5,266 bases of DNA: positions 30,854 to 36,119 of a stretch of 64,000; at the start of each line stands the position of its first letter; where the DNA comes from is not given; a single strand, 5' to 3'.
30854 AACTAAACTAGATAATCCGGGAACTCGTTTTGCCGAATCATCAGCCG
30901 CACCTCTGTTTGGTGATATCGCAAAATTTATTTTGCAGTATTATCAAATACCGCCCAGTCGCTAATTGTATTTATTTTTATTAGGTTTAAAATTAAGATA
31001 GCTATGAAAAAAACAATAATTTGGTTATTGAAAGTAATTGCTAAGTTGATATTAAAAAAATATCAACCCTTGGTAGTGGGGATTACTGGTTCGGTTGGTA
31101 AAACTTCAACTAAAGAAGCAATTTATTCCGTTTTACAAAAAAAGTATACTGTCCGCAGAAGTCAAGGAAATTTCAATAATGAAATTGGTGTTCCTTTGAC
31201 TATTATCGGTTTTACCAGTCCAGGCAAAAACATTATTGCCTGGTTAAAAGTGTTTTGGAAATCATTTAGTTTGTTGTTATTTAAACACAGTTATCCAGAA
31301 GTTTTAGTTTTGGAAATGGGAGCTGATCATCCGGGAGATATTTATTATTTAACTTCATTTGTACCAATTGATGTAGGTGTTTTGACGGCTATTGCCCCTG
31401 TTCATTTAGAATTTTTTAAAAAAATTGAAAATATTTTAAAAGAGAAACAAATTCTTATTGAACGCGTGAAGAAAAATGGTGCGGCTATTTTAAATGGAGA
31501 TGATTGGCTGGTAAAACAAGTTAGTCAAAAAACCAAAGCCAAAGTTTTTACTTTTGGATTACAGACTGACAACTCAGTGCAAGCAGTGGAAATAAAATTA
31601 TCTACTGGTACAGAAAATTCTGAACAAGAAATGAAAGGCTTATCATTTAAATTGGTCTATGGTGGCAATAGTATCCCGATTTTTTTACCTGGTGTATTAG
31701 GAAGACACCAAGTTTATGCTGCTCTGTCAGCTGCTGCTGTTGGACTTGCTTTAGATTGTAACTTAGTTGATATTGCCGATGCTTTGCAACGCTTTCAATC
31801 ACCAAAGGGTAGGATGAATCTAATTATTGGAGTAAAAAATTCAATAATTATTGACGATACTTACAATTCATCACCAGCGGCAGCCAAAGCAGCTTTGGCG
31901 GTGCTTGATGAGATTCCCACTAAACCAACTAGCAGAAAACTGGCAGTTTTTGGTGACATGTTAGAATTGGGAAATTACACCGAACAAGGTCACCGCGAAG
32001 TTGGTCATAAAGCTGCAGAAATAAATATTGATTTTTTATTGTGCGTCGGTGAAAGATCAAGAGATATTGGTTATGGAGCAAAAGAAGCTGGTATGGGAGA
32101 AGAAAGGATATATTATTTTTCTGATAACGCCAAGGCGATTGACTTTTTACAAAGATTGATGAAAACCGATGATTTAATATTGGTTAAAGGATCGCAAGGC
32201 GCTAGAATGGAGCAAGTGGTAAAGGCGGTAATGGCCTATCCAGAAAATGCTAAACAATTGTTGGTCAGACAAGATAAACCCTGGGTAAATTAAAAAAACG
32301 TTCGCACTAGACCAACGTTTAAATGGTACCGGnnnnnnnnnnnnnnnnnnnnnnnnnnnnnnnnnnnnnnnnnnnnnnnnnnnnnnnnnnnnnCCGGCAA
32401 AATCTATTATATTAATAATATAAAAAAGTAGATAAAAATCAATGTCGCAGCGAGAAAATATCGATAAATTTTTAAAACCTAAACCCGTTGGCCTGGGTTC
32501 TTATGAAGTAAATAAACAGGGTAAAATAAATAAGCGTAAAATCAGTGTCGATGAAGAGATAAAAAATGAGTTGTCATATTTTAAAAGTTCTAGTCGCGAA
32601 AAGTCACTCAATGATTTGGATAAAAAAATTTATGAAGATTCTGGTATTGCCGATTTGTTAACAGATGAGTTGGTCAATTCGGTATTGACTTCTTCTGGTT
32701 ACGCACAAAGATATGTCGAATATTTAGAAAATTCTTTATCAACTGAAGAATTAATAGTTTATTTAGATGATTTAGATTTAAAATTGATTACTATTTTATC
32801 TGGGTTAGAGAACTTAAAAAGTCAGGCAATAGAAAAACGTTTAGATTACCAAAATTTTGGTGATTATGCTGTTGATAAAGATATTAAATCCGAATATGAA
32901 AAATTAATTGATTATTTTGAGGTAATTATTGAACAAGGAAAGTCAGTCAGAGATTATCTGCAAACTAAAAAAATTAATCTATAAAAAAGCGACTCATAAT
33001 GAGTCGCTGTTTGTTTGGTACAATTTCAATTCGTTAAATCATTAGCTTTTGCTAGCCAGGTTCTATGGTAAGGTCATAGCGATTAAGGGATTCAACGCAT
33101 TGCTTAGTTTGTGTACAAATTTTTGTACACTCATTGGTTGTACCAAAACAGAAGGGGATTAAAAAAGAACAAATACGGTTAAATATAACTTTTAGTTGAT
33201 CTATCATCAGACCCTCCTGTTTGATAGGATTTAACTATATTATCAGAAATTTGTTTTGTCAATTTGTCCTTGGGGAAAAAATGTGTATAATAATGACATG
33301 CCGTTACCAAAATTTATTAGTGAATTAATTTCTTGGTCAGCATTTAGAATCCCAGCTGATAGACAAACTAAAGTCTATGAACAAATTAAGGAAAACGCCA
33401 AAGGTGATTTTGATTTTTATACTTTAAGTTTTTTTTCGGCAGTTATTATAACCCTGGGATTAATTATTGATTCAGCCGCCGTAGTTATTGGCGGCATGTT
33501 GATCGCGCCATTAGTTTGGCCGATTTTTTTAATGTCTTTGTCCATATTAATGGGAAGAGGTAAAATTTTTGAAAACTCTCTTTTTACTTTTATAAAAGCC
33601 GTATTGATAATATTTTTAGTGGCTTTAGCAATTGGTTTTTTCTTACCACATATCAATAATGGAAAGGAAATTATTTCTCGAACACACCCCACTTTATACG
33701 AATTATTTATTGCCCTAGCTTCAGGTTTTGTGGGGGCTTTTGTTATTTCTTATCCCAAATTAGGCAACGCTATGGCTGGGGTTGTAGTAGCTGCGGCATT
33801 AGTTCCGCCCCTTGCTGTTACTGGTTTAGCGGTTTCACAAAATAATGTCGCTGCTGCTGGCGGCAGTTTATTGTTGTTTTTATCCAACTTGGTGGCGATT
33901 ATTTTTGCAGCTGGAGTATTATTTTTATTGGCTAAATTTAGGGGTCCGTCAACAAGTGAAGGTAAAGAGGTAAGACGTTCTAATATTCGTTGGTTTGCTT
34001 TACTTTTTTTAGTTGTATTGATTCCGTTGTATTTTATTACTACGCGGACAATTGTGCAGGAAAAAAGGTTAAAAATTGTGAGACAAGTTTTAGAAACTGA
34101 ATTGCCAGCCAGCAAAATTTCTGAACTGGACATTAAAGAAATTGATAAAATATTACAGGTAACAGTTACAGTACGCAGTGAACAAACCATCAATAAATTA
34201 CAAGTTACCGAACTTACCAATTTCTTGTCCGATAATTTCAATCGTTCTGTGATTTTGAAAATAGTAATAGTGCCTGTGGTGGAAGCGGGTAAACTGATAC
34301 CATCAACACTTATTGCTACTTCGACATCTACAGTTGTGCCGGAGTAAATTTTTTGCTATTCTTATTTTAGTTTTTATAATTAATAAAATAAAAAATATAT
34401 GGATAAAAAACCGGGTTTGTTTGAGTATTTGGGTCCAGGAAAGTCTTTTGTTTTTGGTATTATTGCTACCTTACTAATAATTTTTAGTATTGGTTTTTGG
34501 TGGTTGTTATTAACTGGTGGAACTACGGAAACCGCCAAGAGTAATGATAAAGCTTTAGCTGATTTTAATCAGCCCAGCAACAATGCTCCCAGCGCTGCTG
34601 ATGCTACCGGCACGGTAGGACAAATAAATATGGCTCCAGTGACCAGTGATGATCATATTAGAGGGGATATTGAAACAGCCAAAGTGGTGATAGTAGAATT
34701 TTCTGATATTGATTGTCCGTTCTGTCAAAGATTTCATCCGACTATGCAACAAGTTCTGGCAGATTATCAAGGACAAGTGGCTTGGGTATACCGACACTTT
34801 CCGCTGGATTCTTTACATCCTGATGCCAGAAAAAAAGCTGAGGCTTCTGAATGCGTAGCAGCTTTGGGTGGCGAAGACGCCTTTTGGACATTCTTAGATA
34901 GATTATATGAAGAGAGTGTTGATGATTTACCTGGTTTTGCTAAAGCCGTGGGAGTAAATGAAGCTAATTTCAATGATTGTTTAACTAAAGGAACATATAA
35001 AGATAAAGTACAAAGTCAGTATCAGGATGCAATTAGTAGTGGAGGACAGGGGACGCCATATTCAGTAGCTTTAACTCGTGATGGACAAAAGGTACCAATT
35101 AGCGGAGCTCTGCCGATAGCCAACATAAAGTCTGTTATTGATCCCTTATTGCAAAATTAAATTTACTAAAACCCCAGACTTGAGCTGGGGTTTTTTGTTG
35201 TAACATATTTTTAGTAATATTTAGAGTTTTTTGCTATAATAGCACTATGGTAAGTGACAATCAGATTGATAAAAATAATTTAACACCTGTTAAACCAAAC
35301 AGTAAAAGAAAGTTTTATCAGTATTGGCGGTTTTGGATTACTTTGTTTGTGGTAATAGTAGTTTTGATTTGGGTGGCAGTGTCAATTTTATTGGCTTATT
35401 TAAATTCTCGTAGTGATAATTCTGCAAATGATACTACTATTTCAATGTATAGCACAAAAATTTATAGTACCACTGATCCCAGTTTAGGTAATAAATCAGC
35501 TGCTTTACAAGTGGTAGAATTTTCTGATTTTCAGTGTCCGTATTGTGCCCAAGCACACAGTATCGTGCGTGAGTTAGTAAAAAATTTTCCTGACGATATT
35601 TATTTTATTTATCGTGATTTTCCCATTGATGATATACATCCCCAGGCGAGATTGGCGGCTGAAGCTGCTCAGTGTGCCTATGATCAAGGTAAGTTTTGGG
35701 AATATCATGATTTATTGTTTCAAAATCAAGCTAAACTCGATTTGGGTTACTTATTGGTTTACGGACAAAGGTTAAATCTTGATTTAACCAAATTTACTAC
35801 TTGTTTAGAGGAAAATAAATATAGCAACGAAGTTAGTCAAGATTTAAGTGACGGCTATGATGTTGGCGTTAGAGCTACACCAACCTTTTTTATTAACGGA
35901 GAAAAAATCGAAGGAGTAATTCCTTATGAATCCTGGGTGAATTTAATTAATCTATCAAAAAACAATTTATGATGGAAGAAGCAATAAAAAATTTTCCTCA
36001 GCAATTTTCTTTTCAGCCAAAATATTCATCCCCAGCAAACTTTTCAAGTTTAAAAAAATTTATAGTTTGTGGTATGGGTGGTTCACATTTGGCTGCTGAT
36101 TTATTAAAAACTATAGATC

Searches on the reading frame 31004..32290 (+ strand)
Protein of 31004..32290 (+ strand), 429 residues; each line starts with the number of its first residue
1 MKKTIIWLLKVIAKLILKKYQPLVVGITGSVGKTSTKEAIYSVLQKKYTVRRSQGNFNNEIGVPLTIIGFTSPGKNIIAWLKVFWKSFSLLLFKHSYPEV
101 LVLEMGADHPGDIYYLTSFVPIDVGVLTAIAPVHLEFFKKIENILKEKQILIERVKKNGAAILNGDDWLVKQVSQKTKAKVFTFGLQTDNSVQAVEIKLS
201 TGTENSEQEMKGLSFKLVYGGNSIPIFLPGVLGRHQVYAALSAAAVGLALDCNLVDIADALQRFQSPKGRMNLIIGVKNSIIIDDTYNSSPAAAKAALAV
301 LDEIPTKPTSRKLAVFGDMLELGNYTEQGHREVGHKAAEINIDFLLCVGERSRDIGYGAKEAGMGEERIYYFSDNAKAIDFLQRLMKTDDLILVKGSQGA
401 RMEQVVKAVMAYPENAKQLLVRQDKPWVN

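Call 91: search_protein_families(library=pfam, proteins=[window:31004-32290:+], max_evalue=0.00001)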
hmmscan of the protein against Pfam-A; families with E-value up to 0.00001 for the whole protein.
window:31004-32290:+ (429 aa): 2 families
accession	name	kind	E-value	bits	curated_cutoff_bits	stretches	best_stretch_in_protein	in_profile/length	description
PF08245.18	Mur_ligase_M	-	1.1e-34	120.6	24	2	93-246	52-199/200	Mur ligase middle domain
PF02875.26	Mur_ligase_C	-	4.1e-21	76.5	28.4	1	269-397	1-126/127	Mur ligase, glutamate ligase domain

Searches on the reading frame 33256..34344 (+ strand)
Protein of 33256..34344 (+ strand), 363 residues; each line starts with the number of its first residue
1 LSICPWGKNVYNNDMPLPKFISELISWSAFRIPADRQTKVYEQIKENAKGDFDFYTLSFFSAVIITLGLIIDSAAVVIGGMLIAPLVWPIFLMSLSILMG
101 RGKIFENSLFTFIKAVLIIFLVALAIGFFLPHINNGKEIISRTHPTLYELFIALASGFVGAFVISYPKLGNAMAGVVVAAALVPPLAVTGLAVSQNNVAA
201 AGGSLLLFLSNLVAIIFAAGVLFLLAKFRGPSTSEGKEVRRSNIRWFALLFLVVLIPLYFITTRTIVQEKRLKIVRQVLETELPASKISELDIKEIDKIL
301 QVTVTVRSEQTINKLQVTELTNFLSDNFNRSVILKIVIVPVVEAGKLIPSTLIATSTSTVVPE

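Call 91: search_protein_families(library=pfam, proteins=[window:33256-34344:+], max_evalue=0.00001)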
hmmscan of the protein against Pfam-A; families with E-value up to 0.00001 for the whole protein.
window:33256-34344:+ (363 aa): 1 family
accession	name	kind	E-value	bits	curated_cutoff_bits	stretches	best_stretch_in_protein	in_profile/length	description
PF04087.19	DUF389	-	1.1e-30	106.9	23.9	1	81-217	1-137/137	Domain of unknown function (DUF389)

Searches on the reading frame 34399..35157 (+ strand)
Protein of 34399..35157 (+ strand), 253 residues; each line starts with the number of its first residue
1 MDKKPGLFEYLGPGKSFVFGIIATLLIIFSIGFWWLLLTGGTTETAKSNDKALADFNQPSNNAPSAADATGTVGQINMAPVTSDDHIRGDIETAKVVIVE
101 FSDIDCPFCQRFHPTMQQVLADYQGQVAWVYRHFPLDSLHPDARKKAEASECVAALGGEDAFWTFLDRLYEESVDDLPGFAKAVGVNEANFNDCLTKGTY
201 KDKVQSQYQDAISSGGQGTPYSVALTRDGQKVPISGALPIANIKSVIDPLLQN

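Call 92: search_protein_families(library=pfam, proteins=[window:34399-35157:+], max_evalue=0.00001)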
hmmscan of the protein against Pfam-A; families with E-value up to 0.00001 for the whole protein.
window:34399-35157:+ (253 aa): 3 families
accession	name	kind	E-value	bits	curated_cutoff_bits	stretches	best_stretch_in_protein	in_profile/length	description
PF13462.12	Thioredoxin_4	-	8.1e-17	62.3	23.2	1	85-220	5-141/165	Thioredoxin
PF01323.26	DSBA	-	3.2e-13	50.3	25.6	1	97-247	1-190/191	DSBA-like thioredoxin domain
PF13098.12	Thioredoxin_2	-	6.3e-06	26.9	27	0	93-221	4-78/104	Thioredoxin-like domain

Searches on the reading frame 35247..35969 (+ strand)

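Call 92: search_protein_families(library=pfam, proteins=[window:35247-35969:+], max_evalue=0.00001)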
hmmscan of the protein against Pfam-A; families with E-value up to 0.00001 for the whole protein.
window:35247-35969:+ (241 aa): 3 families
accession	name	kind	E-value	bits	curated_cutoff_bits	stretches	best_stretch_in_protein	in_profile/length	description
PF13462.12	Thioredoxin_4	-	2.4e-31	109.6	23.2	1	75-235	3-164/165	Thioredoxin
PF01323.26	DSBA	-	6.8e-19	68.8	25.6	1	88-229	1-185/191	DSBA-like thioredoxin domain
PF13098.12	Thioredoxin_2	-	3.1e-06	27.9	27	1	88-230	8-100/104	Thioredoxin-like domain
